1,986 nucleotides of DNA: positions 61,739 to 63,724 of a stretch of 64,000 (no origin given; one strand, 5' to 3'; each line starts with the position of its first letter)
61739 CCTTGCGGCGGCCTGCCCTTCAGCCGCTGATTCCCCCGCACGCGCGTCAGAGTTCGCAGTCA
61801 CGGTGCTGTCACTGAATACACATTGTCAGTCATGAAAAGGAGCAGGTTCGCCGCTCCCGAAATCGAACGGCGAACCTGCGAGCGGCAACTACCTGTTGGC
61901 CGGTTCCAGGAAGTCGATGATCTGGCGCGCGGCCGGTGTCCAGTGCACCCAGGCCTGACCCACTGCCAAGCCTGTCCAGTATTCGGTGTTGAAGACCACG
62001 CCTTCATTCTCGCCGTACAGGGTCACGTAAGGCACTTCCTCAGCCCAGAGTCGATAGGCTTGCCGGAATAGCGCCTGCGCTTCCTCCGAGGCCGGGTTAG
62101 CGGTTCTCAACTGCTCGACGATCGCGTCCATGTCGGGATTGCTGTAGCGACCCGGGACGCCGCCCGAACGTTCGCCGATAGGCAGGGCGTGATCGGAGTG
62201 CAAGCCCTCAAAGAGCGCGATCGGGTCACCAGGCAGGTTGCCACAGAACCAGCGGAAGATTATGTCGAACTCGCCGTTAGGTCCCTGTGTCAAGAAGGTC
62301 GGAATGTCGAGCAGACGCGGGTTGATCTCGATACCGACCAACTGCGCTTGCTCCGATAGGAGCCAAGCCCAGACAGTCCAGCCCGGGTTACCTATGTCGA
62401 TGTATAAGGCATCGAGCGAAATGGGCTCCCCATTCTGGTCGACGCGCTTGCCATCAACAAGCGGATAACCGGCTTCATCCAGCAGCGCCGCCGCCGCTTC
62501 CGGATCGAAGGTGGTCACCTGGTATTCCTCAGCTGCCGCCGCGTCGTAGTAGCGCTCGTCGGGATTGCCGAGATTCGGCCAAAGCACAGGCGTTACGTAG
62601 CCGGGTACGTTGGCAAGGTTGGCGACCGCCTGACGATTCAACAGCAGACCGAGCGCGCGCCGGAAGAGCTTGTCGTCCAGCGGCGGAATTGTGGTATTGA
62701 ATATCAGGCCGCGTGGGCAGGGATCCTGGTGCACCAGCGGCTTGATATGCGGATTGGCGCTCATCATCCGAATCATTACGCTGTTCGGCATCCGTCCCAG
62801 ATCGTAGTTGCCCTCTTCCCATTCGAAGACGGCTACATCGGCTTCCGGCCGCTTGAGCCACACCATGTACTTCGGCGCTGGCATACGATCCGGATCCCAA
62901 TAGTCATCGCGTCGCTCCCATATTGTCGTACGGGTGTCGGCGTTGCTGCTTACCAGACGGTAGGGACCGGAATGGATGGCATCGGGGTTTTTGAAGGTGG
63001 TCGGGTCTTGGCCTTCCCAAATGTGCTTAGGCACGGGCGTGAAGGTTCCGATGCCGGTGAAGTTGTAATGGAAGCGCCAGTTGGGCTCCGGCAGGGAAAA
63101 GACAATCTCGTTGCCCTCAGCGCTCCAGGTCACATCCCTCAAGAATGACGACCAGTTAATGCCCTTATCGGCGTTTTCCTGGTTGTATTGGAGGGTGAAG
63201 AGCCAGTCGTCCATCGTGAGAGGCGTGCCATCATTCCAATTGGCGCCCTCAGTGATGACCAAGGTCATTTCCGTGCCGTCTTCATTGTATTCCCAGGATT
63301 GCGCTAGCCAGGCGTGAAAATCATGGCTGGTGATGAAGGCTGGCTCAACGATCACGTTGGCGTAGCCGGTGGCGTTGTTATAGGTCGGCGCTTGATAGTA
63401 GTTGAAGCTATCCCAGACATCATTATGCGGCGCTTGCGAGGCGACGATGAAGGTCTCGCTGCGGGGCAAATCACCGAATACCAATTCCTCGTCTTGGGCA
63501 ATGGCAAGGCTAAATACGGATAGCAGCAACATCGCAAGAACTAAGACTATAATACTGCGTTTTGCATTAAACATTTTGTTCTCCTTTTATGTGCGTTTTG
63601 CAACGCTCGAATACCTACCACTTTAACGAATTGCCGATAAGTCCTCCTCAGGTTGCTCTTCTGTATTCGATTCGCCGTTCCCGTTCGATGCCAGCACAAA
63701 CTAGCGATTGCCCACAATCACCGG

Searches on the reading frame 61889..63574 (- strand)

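Call 87: search_protein_families(library=pfam, proteins=[window:61889-63574:-], max_evalue=0.00001)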
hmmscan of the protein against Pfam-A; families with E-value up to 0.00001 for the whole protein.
window:61889-63574:- (561 aa): 1 family
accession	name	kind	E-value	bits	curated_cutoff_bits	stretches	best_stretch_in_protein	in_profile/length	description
PF00496.27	SBP_bac_5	-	1.2e-49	169.8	32.4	1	86-456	2-358/368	Bacterial extracellular solute-binding proteins, family 5 Middle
